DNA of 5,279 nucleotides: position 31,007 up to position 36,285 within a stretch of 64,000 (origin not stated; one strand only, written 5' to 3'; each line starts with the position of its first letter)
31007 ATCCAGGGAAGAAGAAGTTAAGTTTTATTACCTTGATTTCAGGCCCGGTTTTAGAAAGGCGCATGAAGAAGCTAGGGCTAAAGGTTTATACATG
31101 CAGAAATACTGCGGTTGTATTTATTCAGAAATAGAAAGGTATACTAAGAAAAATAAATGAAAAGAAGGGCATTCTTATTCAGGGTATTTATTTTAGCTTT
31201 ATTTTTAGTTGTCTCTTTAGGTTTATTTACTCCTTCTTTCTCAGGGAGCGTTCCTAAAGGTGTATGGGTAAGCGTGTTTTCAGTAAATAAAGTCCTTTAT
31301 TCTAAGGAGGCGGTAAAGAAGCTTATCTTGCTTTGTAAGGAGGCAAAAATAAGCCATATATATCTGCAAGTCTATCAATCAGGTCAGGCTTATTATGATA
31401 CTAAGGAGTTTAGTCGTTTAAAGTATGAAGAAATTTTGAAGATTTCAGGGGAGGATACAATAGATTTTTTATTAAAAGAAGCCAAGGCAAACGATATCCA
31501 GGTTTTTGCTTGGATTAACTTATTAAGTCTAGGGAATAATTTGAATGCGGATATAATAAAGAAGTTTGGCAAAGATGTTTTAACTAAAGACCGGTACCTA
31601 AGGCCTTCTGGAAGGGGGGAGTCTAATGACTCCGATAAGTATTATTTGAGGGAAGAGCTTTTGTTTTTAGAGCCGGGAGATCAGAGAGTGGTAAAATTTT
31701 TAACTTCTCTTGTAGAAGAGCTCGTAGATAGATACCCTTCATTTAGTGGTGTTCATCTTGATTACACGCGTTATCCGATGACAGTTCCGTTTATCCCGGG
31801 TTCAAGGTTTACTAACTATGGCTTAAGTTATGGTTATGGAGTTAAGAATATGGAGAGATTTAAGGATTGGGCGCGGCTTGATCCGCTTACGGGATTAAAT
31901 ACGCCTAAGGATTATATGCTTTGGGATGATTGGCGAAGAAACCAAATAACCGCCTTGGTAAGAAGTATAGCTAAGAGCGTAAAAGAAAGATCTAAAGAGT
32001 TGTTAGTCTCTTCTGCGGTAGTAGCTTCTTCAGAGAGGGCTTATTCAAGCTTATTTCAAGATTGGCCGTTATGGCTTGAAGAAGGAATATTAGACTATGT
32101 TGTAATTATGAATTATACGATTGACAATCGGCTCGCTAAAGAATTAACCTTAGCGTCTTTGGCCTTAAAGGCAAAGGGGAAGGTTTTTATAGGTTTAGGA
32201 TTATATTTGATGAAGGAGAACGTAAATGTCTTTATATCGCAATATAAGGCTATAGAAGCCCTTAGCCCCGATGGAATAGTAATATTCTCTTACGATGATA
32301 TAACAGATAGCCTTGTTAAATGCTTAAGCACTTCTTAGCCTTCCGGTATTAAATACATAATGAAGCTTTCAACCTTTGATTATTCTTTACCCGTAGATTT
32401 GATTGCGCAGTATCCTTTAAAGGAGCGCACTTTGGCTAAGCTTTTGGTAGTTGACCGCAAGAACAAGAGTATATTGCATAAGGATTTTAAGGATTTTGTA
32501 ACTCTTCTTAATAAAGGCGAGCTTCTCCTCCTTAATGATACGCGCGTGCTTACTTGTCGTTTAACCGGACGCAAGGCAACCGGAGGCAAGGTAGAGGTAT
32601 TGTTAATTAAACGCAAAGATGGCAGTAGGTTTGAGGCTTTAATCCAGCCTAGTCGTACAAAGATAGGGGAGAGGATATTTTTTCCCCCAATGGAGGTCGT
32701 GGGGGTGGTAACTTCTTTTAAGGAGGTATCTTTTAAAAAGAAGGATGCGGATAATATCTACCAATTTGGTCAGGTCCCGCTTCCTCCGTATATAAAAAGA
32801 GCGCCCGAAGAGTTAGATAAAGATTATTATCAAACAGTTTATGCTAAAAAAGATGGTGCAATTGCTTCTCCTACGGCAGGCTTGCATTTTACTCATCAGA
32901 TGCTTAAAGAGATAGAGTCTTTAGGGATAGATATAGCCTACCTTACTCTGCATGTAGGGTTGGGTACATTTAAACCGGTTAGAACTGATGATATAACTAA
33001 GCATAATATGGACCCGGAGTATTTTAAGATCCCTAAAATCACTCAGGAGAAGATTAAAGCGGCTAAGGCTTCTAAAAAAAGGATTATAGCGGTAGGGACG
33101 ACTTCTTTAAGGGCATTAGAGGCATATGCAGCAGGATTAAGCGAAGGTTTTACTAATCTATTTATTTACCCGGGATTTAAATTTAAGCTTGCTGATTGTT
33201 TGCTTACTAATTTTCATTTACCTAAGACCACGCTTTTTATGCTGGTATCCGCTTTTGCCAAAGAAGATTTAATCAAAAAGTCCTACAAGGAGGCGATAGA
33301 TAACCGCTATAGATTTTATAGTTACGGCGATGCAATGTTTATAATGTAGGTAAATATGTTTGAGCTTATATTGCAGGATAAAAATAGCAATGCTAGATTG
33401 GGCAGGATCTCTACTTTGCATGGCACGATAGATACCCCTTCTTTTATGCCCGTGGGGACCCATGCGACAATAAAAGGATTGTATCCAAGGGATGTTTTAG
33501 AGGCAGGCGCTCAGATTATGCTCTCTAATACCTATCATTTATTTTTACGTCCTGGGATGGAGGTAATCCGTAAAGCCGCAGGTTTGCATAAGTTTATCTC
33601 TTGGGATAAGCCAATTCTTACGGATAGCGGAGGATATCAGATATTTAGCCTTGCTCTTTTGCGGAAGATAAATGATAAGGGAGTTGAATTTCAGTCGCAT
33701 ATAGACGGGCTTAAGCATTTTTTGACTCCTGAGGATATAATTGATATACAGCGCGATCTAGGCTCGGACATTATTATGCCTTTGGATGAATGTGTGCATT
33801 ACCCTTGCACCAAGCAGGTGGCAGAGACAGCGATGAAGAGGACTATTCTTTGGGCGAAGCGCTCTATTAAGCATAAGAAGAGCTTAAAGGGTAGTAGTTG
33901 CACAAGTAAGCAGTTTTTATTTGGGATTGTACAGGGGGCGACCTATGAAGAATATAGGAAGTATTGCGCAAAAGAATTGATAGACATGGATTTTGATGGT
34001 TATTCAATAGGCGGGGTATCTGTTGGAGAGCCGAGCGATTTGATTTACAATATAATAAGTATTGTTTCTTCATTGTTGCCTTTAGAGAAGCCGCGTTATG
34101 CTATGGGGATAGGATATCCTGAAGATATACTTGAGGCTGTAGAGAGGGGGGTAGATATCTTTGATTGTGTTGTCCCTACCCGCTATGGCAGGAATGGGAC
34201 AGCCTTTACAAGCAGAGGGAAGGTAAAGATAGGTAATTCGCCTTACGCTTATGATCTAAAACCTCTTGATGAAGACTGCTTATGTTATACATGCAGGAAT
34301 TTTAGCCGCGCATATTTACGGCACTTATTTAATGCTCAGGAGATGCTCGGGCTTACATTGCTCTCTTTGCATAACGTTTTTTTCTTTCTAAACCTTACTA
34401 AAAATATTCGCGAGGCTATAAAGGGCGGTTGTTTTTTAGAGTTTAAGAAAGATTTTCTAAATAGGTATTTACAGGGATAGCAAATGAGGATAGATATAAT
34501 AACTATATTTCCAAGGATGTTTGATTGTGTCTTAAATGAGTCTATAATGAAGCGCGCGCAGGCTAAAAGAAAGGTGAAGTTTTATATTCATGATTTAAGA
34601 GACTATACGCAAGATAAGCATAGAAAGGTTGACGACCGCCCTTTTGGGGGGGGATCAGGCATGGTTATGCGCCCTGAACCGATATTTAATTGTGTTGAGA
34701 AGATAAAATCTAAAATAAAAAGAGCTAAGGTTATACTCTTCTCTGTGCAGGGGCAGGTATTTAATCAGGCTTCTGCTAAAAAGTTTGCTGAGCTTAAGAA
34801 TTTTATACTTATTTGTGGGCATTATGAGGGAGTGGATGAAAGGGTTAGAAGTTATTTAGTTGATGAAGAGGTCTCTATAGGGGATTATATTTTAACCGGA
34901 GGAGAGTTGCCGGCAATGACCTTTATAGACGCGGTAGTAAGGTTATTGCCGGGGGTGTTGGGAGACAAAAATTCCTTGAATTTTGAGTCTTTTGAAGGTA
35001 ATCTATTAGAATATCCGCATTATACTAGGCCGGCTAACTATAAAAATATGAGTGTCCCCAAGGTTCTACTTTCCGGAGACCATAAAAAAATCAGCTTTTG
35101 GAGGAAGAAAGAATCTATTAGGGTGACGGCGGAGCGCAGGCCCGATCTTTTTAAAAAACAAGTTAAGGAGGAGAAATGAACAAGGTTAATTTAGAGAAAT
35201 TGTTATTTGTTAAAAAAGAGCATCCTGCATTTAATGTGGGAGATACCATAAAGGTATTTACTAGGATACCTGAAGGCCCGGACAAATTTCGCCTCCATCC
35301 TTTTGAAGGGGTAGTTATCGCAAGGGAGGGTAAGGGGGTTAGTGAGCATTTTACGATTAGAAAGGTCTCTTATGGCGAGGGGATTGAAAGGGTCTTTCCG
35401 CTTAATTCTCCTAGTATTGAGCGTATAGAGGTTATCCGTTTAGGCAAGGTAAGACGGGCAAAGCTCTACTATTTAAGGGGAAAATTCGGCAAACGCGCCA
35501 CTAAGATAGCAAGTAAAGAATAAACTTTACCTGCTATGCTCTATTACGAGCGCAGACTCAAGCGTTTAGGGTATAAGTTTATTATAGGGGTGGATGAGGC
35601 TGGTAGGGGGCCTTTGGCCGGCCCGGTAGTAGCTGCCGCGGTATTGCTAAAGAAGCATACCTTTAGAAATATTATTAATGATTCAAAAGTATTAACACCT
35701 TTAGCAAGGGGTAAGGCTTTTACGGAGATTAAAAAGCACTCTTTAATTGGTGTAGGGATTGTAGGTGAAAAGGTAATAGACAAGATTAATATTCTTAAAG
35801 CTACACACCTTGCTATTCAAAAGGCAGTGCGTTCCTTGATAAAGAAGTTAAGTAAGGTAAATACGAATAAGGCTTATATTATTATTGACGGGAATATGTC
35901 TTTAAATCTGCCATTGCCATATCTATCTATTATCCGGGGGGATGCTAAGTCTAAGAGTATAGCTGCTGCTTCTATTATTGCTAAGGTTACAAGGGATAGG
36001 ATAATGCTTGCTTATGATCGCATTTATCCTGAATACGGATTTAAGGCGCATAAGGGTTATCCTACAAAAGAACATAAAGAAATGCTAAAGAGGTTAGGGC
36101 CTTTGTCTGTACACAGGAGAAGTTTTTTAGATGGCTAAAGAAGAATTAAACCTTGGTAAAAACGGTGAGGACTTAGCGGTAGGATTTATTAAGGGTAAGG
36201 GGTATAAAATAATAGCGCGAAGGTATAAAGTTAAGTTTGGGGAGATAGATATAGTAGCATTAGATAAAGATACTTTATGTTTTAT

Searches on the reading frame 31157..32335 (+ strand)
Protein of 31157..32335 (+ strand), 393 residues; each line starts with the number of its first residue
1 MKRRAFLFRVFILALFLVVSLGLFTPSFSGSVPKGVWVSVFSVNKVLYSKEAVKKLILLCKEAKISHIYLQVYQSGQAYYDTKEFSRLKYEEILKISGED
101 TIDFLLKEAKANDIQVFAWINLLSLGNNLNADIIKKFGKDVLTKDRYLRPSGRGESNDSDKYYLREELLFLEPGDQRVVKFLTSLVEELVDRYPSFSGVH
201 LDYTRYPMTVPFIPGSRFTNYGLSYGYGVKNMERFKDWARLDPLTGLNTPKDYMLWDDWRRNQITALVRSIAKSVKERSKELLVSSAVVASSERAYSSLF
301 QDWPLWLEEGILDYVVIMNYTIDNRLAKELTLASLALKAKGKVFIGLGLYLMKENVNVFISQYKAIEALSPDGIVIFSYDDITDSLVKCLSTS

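Call 8: search_protein_families(library=pfam, proteins=[window:31157-32335:+], max_evalue=0.001)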
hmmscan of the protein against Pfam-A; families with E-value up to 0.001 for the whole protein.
window:31157-32335:+ (393 aa): 1 family
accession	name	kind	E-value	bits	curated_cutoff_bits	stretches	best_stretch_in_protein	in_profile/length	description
PF02638.21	GHL10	-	2.8e-29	102.7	27.9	1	34-322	3-263/311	Glycosyl hydrolase-like 10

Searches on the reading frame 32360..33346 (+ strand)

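Call 8: search_protein_families(library=pfam, proteins=[window:32360-33346:+], max_evalue=0.001)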
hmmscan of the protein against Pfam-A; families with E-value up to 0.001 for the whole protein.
window:32360-33346:+ (329 aa): 1 family
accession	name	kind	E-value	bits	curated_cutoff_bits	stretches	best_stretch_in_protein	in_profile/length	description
PF02547.20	Queuosine_synth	-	4.8e-122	407.6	25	1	3-328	1-322/322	Queuosine biosynthesis protein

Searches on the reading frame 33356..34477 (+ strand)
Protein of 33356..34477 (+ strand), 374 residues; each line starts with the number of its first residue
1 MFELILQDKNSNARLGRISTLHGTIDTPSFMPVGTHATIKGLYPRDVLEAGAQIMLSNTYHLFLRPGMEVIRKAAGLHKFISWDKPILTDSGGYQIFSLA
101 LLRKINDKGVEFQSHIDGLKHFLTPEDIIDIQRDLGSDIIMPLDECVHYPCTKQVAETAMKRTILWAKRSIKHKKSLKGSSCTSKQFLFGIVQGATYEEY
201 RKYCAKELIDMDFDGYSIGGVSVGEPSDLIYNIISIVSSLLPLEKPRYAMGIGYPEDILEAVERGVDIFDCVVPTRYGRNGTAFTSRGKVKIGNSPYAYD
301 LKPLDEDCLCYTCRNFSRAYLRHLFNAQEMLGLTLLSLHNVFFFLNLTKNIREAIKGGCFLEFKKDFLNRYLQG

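Call 8: search_protein_families(library=pfam, proteins=[window:33356-34477:+], max_evalue=0.001)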
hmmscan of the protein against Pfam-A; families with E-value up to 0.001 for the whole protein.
window:33356-34477:+ (374 aa): 1 family
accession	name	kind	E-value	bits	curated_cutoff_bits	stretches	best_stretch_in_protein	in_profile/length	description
PF01702.25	TGT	-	3.2e-157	523.6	26.3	1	12-371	2-355/357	Queuine tRNA-ribosyltransferase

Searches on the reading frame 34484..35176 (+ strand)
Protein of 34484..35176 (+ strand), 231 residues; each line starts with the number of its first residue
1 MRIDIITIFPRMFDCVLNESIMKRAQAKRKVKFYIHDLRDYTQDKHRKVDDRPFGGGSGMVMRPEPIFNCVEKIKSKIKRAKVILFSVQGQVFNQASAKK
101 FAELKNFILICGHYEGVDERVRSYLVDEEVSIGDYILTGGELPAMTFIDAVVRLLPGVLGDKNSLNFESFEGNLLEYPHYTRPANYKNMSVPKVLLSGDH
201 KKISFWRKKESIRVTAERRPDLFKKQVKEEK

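Call 8: search_protein_families(library=pfam, proteins=[window:34484-35176:+], max_evalue=0.001)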
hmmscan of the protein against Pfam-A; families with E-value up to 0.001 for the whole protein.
window:34484-35176:+ (231 aa): 1 family
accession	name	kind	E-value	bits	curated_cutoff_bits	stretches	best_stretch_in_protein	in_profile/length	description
PF01746.26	tRNA_m1G_MT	-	1.4e-63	214.6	27.3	1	22-220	1-195/195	tRNA (Guanine-1)-methyltransferase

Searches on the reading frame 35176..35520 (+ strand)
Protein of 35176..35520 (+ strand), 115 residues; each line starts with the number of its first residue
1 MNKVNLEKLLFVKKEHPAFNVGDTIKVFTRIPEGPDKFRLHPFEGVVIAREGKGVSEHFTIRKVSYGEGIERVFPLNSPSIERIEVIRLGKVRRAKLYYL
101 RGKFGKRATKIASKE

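Call 8: search_protein_families(library=pfam, proteins=[window:35176-35520:+], max_evalue=0.001)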
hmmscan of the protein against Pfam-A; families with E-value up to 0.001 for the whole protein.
window:35176-35520:+ (115 aa): 1 family
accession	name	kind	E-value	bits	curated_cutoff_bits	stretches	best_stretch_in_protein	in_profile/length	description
PF01245.26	Ribosomal_L19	-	1.3e-39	135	22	1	12-108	11-106/111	Ribosomal protein L19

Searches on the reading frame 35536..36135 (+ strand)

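Call 8: search_protein_families(library=pfam, proteins=[window:35536-36135:+], max_evalue=0.001)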
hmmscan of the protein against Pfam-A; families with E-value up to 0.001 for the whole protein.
window:35536-36135:+ (200 aa): 1 family
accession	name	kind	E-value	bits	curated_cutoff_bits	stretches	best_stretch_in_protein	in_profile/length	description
PF01351.25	RNase_HII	-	3.3e-35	122.2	25.8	1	17-197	1-196/199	Ribonuclease HII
